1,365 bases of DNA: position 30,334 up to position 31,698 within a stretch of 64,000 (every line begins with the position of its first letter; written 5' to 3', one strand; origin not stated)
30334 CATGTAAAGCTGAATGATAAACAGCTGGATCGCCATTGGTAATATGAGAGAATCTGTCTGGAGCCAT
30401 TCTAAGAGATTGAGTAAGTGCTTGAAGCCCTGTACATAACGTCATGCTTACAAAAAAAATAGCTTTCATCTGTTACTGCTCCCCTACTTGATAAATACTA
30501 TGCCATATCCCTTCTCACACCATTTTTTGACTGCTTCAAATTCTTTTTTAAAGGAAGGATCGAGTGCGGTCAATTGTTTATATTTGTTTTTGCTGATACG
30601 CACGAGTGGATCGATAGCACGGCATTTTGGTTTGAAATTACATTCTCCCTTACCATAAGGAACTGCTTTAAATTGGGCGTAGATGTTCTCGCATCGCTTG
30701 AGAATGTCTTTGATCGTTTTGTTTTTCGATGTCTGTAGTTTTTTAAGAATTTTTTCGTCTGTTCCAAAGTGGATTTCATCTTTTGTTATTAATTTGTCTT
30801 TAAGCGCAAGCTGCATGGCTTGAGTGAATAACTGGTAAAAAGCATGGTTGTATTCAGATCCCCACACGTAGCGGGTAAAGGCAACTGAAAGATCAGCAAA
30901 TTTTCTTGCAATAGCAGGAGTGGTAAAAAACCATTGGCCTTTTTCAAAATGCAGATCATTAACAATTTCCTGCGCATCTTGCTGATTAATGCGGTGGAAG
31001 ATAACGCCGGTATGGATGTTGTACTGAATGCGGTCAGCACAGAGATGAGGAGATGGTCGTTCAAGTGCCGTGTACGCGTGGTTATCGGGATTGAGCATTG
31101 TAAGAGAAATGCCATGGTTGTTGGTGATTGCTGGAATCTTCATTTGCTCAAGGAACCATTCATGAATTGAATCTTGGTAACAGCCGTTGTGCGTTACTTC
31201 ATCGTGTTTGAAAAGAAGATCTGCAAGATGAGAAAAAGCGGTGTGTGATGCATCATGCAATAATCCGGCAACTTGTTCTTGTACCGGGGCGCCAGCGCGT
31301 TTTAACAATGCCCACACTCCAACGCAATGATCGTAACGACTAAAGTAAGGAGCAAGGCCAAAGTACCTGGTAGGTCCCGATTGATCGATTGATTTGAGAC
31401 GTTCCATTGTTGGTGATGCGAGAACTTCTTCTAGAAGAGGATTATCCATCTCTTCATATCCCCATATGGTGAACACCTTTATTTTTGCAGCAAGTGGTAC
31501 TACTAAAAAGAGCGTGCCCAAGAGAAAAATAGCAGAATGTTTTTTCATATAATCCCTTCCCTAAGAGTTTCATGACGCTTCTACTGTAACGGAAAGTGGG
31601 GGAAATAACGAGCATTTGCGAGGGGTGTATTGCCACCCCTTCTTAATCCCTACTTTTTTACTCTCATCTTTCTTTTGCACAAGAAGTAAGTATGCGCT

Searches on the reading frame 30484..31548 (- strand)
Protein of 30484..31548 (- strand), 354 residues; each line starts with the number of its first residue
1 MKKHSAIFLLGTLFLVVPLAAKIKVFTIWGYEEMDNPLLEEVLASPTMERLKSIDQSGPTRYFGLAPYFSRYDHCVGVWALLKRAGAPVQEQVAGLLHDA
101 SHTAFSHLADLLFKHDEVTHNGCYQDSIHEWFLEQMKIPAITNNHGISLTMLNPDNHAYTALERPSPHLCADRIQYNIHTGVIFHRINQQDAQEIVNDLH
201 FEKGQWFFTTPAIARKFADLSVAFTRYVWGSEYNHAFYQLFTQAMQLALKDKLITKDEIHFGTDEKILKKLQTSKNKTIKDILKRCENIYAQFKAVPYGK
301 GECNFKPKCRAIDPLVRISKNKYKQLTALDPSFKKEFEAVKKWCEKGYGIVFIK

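Call 13: find_encoding_contigs(protein=window:30484-31548:-, flank=10000, max_places=6)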
Protein window:30484-31548:- (354 aa): 6 contigs read that carry it; 3 places shown.
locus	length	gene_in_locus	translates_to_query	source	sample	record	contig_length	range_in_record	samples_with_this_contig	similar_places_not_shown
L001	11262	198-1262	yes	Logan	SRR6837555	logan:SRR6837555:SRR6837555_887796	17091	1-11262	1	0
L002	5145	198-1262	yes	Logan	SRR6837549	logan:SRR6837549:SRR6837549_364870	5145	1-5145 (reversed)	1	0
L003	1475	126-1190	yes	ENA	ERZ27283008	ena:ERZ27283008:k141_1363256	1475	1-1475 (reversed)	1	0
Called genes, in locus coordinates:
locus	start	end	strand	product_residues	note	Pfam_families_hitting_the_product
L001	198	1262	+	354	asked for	-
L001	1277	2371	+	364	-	-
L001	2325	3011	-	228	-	PF00156:Pribosyltran (weak)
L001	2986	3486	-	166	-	PF01252:Peptidase_A8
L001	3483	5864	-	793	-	PF03483:B3_4, PF03484:B5, PF17759:tRNA_synthFbeta, PF03147:FDX-ACB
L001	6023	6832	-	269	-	-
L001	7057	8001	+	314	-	PF17773:UPF0176_N, PF00581:Rhodanese (weak), PF12368:Rhodanese_C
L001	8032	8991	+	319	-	PF01565:FAD_binding_4, PF02873:MurB_C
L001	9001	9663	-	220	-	-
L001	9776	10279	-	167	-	PF20327:DUF6622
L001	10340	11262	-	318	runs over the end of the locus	-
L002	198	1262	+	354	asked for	-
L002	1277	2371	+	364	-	-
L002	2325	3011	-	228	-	PF00156:Pribosyltran (weak)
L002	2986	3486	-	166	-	PF01252:Peptidase_A8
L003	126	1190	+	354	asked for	-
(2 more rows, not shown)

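Call 14: search_protein_families(library=pfam, proteins=[window:30484-31548:-])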
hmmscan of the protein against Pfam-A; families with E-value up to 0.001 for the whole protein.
window:30484-31548:- (354 aa): 1 family
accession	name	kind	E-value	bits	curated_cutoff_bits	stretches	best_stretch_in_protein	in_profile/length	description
PF01966.28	HD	-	0.00042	21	22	1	71-120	1-58/116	HD domain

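Call 24: find_homologous_proteins(query=window:30484-31548:-)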
Query window:30484-31548:- (354 aa): 335 proteins with E <= 0.001 among 2494 candidates; the best 120 are listed.
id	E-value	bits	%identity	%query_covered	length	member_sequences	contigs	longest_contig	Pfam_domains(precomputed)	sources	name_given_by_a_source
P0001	1.3e-244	829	100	100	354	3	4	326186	-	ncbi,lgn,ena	-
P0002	1.2e-180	618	74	99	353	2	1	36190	-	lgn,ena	-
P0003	7.5e-175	599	73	99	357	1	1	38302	-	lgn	-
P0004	3.9e-172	590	72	100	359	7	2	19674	-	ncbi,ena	-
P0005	3.0e-169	581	70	100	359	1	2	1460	-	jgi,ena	-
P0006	5.5e-169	580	72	98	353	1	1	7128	-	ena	-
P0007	1.0e-168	579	70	99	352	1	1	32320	-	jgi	jgi:HD superfamily phosphohydrolase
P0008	1.0e-167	576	71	96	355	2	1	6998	-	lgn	-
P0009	5.6e-167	573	69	99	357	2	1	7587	-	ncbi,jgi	jgi:HD superfamily phosphohydrolase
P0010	1.9e-164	565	74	91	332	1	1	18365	-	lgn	-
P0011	2.1e-162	558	69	100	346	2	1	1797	-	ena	-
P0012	1.0e-139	484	64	92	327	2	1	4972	-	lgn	-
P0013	2.5e-139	482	62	97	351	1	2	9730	-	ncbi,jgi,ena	-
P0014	3.0e-138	479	59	99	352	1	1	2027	-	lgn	-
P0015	2.3e-133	463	59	96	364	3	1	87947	-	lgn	-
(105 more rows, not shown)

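Call 25: find_encoding_contigs(protein=P0002, flank=10000, max_places=3)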
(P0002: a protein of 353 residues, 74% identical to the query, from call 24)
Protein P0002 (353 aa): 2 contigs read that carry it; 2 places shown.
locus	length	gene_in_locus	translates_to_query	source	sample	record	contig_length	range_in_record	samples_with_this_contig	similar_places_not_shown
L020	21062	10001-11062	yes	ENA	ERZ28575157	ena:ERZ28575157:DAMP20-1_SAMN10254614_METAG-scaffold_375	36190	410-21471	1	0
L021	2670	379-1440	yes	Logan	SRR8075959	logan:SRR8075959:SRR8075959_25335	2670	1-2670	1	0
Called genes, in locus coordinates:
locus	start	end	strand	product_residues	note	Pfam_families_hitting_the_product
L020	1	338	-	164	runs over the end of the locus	-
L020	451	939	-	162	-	-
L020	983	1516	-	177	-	-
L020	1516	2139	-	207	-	-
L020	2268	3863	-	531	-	-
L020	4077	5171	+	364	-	PF00962:A_deaminase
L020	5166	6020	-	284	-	-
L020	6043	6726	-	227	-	PF01427:Peptidase_M15, PF02557:VanY (weak)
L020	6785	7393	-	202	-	-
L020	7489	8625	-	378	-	-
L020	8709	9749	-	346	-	PF13145:Rotamase_2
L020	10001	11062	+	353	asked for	-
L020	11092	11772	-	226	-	PF00156:Pribosyltran (weak)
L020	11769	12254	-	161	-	PF01252:Peptidase_A8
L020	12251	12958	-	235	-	PF17759:tRNA_synthFbeta, PF03147:FDX-ACB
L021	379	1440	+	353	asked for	-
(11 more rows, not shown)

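Call 26: find_encoding_contigs(protein=P0003, flank=10000, max_places=3)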
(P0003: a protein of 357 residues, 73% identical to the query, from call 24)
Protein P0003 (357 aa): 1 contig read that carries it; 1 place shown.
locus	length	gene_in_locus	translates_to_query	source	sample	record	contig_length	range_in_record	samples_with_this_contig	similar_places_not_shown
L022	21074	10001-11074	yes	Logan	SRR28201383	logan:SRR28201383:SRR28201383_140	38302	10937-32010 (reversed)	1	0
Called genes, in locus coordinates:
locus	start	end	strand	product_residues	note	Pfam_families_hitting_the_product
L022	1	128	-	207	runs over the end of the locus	-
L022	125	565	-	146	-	-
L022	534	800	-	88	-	-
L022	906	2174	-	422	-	-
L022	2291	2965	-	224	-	-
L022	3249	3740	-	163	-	-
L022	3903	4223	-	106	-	-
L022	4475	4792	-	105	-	-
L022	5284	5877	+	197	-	-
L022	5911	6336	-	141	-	-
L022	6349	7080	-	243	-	-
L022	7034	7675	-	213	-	-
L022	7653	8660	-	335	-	PF13145:Rotamase_2 (faint)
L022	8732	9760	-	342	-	PF13145:Rotamase_2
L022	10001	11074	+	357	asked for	-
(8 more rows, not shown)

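Call 27: find_encoding_contigs(protein=P0004, flank=10000, max_places=3)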
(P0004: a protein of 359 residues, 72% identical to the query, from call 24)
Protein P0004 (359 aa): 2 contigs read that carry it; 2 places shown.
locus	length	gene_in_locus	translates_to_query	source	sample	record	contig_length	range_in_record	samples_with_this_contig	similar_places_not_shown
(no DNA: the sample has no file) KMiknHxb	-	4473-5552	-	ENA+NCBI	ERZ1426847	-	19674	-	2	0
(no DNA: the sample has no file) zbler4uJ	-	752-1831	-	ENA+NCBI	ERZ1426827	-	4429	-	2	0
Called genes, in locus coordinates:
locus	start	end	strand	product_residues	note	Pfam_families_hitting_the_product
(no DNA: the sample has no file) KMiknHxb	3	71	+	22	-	?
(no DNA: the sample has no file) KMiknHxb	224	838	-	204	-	-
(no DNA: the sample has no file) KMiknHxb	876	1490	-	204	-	-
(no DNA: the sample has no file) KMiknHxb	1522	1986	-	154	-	-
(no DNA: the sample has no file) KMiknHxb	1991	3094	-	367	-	-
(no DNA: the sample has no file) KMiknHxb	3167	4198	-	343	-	PF13145:Rotamase_2 (weak)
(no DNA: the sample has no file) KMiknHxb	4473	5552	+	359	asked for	-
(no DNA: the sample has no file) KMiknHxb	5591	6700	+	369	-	-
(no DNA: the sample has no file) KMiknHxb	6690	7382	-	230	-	-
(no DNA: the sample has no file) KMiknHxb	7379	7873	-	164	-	PF01252:Peptidase_A8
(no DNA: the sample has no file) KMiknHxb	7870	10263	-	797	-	PF03483:B3_4, PF03484:B5, PF17759:tRNA_synthFbeta, PF03147:FDX-ACB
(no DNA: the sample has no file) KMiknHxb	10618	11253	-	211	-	-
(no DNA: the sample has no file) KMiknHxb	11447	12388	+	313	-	PF17773:UPF0176_N, PF00581:Rhodanese, PF12368:Rhodanese_C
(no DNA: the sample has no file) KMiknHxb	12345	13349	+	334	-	PF01565:FAD_binding_4, PF02873:MurB_C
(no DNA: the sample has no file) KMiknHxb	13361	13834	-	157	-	PF08780:NTase_sub_bind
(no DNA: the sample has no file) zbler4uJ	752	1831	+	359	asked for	-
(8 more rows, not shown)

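Call 28: find_encoding_contigs(protein=P0007, flank=10000, max_places=3)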
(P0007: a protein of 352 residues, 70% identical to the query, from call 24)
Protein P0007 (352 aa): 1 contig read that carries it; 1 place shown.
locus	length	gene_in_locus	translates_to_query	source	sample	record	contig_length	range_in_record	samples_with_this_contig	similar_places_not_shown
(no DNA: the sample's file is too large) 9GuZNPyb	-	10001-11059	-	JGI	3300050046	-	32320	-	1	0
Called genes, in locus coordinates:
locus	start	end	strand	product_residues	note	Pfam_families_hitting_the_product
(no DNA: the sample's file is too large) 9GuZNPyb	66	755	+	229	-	PF00121:TIM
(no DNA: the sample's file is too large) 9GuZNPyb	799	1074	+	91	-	PF03840:SecG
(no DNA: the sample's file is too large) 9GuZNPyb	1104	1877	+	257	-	PF02405:MlaE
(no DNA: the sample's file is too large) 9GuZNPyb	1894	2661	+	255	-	PF00005:ABC_tran, PF13304:AAA_21 (faint)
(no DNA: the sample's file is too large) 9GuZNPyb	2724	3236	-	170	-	-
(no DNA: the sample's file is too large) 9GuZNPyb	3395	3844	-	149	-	-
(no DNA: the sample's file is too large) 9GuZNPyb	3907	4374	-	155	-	-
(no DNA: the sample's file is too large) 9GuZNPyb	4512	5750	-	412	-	-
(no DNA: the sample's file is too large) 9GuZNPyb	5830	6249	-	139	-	-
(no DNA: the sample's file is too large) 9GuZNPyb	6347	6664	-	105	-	-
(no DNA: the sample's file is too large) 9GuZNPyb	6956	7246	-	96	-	-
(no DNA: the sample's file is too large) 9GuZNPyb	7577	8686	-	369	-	-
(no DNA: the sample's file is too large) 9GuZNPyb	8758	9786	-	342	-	PF13145:Rotamase_2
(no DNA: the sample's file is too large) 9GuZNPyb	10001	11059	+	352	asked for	-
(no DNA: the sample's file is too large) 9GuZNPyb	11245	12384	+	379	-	-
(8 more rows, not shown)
